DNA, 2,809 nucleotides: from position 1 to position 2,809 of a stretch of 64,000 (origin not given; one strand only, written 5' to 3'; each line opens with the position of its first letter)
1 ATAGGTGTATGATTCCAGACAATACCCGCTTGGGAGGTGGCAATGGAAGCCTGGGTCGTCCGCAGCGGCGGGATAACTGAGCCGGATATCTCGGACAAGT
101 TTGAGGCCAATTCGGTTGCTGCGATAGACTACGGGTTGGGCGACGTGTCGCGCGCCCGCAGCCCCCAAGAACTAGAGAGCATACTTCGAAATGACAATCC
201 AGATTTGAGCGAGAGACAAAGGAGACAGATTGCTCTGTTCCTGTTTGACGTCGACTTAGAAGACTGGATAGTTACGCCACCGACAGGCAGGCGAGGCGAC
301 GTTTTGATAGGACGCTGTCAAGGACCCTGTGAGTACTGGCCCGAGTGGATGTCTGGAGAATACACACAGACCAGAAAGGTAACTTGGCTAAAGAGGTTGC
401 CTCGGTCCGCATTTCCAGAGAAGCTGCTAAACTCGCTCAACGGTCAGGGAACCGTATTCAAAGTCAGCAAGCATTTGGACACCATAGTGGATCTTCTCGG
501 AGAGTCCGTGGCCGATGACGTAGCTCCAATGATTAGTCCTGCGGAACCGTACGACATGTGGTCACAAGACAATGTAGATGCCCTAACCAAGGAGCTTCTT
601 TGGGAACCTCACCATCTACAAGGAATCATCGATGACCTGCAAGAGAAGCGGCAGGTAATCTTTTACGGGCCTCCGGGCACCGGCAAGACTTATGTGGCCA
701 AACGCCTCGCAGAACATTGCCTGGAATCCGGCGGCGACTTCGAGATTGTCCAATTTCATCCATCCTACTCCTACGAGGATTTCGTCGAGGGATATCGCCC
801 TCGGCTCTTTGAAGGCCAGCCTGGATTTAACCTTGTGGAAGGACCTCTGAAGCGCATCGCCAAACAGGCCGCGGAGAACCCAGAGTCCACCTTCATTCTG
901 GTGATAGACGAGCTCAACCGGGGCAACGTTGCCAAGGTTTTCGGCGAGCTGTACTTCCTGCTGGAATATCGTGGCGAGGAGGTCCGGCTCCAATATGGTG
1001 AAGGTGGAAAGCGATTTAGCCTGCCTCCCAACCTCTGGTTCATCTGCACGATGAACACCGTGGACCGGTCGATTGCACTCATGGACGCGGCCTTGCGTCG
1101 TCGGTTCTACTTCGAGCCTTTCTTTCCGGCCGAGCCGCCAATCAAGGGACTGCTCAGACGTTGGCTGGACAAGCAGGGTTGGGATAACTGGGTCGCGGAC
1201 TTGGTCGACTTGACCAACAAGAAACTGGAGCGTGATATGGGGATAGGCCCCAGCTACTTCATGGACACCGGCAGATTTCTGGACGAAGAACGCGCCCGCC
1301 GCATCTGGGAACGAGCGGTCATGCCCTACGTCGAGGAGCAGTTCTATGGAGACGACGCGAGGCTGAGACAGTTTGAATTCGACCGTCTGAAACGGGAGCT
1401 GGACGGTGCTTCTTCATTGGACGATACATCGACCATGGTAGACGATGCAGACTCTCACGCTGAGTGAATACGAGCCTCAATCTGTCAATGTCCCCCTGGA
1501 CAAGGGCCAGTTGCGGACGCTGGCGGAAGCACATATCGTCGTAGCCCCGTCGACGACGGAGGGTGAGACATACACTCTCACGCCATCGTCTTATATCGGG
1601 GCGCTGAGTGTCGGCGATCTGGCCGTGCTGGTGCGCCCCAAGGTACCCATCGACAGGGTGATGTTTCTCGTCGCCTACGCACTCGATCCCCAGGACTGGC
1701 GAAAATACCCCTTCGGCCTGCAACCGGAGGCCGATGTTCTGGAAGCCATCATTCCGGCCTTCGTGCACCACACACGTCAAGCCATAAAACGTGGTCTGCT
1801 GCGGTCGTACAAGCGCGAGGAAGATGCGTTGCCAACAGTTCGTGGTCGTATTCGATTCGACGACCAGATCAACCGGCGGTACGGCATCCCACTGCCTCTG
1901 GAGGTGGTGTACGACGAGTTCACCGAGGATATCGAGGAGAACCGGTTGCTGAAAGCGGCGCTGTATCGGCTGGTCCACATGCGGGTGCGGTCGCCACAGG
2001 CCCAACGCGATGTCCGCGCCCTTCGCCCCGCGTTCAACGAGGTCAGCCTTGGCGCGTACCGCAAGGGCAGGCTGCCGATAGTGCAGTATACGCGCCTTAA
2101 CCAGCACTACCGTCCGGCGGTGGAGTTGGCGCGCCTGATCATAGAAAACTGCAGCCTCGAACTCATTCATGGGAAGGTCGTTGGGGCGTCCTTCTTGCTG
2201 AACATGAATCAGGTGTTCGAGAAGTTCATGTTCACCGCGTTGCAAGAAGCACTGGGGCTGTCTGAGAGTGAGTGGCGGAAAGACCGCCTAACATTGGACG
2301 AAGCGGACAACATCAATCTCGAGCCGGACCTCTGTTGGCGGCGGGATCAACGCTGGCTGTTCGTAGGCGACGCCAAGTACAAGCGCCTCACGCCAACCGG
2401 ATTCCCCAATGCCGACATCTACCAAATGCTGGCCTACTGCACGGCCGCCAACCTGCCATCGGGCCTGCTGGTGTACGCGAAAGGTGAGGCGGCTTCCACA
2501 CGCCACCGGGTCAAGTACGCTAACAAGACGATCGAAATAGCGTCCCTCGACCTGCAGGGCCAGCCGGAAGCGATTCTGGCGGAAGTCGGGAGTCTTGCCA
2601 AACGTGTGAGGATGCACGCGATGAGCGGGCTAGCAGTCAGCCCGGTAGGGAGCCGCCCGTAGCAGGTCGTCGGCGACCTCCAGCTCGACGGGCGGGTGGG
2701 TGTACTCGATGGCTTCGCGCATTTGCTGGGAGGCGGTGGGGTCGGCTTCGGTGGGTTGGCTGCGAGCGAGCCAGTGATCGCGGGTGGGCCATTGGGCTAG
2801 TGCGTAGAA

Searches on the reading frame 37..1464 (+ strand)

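Call 123: search_protein_families(library=pfam, proteins=[window:37-1464:+], max_evalue=0.00001)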
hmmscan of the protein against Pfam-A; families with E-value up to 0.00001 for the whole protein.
window:37-1464:+ (476 aa): 2 families
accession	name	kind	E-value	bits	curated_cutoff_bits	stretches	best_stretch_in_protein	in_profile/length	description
PF07728.20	AAA_5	-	4.2e-21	75.8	22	1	207-357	2-139/139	AAA domain (dynein-related subfamily)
PF00004.35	AAA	-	1.2e-07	32.7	21.2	1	207-360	1-126/131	ATPase family associated with various cellular activities (AAA)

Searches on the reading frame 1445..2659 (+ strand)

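Call 123: search_protein_families(library=pfam, proteins=[window:1445-2659:+], max_evalue=0.00001)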
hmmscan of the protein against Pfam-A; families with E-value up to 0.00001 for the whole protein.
window:1445-2659:+ (405 aa): 1 family
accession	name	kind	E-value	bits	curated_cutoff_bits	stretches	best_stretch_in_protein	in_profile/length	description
PF10117.15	McrBC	-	1.4e-54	185.6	23.9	1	47-345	3-318/318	McrBC 5-methylcytosine restriction system component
